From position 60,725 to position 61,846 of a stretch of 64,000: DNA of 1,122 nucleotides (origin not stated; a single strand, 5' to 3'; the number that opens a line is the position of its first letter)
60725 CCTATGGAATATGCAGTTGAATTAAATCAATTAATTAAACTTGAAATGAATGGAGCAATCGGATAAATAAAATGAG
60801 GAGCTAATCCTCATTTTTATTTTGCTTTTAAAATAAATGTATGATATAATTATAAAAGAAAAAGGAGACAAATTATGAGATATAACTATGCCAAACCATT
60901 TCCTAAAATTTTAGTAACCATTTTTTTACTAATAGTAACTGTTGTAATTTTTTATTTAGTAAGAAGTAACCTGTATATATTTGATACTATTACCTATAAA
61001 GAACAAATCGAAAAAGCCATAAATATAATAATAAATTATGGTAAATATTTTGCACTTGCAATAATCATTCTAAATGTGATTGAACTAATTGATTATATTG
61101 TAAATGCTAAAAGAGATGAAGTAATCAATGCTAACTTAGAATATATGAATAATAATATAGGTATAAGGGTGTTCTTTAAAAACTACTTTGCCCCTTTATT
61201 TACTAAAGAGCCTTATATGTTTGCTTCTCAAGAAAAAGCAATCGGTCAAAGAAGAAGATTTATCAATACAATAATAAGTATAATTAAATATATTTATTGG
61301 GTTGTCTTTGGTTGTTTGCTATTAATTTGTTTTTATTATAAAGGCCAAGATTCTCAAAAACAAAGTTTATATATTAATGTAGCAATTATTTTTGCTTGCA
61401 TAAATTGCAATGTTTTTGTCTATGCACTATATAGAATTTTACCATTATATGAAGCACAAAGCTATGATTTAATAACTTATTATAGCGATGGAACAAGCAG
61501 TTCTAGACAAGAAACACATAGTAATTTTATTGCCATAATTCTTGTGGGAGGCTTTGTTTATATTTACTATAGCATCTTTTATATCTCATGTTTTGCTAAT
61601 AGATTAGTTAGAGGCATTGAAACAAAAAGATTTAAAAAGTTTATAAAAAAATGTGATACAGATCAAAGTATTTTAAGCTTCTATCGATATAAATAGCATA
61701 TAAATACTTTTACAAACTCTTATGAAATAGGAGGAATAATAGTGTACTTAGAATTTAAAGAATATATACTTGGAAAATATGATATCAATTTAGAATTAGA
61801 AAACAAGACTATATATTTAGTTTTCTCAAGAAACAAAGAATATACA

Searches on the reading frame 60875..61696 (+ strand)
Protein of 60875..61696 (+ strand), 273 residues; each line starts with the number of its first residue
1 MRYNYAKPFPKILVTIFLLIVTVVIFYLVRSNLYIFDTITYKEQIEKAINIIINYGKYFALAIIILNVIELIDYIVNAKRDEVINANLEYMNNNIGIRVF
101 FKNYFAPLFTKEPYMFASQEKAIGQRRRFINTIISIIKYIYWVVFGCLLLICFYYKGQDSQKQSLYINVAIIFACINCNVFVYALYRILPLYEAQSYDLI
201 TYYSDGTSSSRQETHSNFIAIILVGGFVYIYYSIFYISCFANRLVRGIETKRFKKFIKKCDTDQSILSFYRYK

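Call 27: find_encoding_contigs(protein=window:60875-61696:+, flank=10000, max_places=2)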
Protein window:60875-61696:+ (273 aa): 11 contigs read that carry it; 2 places shown.
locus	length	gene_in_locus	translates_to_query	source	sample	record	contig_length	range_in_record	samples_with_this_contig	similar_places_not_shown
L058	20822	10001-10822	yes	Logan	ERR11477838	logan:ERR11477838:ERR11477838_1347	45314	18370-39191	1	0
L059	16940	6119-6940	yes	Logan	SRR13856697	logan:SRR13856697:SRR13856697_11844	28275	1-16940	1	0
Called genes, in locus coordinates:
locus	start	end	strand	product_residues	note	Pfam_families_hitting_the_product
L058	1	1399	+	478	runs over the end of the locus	PF00919:UPF0004, PF04055:Radical_SAM, PF01938:TRAM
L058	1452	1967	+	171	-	PF10628:CotE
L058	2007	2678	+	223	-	PF00702:Hydrolase, PF13419:HAD_2, PF13242:Hydrolase_like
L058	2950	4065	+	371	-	-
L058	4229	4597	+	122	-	PF00892:EamA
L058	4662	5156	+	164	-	-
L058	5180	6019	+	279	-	PF00005:ABC_tran, PF02463:SMC_N (weak)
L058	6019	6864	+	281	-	PF01458:SUFBD_core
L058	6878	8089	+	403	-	PF00155:Aminotran_1_2, PF00266:Aminotran_5, PF01041:DegT_DnrJ_EryC1, PF01212:Beta_elim_lyase (weak), PF01053:Cys_Met_Meta_PP (weak)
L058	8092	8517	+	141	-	PF01592:NifU_N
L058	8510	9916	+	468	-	PF19295:SufBD_N, PF01458:SUFBD_core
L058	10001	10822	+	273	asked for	-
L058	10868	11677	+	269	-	-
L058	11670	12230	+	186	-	-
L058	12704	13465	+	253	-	PF12146:Hydrolase_4, PF00561:Abhydrolase_1, PF12697:Abhydrolase_6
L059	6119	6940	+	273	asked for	-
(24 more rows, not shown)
